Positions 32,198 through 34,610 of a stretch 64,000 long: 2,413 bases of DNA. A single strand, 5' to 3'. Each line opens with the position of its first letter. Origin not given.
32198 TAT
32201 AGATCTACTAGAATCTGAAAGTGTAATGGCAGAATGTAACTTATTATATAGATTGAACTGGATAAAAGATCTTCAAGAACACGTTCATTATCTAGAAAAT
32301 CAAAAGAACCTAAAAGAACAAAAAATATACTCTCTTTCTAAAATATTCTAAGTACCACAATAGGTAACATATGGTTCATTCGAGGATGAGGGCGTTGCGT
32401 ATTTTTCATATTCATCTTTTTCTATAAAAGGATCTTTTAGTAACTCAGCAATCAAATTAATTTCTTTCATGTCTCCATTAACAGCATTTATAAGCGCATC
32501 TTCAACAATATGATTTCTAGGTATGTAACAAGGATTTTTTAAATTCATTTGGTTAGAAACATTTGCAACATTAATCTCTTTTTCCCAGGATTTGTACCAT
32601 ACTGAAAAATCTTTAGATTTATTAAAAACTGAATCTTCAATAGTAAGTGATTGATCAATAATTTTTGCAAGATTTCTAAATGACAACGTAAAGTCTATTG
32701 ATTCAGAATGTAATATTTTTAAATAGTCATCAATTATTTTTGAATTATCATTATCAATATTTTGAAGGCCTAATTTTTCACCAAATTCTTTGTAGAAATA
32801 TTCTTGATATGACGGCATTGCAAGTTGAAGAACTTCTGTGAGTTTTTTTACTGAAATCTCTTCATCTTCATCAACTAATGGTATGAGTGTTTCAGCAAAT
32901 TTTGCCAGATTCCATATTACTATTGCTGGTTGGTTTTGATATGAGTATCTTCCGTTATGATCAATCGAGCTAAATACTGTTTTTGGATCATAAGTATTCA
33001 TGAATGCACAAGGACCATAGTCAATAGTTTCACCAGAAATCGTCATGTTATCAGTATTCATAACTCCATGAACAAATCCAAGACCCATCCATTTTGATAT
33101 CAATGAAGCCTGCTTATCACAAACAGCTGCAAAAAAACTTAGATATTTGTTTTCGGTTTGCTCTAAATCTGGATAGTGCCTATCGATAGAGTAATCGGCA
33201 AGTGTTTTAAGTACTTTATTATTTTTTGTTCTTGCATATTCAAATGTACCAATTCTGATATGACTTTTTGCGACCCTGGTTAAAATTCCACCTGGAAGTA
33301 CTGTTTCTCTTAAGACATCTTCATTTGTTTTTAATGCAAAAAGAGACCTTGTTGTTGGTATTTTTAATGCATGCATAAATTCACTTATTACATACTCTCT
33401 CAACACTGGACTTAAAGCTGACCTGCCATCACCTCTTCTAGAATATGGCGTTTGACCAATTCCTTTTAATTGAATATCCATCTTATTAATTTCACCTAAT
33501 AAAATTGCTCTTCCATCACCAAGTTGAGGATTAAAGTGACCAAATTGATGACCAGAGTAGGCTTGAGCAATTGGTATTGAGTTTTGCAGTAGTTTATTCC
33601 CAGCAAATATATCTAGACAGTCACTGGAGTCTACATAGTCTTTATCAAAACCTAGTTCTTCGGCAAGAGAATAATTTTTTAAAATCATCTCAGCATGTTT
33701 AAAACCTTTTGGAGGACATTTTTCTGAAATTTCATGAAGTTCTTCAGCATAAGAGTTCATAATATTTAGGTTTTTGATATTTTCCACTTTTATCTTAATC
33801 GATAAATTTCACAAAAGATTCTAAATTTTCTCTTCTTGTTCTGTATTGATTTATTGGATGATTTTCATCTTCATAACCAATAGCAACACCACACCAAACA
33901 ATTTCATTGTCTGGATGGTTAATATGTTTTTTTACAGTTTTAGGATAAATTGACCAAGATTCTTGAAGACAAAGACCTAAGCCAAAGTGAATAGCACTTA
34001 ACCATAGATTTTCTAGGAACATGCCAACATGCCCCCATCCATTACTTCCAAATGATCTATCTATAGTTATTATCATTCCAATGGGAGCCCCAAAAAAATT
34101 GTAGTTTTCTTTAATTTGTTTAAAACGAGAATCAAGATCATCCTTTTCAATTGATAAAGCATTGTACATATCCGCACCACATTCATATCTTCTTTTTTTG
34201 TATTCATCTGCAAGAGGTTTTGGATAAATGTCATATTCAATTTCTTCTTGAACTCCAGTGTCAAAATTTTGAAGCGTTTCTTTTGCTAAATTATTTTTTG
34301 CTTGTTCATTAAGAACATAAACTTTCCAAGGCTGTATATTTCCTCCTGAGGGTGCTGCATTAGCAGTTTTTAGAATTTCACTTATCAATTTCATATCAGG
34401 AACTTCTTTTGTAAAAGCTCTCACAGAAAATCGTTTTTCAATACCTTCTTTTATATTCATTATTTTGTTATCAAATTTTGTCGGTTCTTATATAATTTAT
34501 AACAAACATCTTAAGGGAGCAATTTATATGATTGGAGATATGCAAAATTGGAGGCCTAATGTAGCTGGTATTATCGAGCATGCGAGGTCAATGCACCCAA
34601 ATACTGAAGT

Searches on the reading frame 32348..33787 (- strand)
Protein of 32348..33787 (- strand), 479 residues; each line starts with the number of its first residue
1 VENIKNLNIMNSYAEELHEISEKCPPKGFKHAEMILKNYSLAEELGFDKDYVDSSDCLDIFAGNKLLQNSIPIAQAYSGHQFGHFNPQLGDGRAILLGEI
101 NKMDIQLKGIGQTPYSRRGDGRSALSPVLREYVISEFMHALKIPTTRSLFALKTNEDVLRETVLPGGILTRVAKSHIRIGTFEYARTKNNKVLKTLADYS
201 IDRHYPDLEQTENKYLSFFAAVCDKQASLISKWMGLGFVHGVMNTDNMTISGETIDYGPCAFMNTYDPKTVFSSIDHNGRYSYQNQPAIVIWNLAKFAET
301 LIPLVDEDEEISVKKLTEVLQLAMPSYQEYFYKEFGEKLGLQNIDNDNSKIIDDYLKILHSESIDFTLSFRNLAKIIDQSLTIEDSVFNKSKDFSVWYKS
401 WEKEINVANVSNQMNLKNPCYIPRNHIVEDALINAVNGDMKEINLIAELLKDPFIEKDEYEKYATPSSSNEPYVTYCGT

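Call 3: search_protein_families(library=pfam, proteins=[window:32348-33787:-], max_evalue=1)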
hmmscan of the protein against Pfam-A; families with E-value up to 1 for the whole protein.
window:32348-33787:- (479 aa): 2 families
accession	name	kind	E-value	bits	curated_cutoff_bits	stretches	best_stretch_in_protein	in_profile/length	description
PF02696.19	SelO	-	3.5e-113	379.3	22.8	1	6-445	4-460/466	Protein adenylyltransferase SelO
PF14876.11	RSF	-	0.00062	20.2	30.4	1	316-414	96-183/217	Respiratory growth transcriptional regulator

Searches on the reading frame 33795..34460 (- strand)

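Call 104: search_protein_families(library=pfam, proteins=[window:33795-34460:-], max_evalue=0.00001)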
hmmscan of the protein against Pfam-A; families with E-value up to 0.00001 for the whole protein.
window:33795-34460:- (221 aa): 2 families
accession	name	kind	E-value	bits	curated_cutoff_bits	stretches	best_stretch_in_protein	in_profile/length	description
PF00881.29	Nitroreductase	-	1.6e-26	93.9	23.5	1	7-196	1-167/167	Nitroreductase family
PF14512.11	TM1586_NiRdase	-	8.6e-09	35.8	27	0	143-217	82-149/215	Putative TM nitroreductase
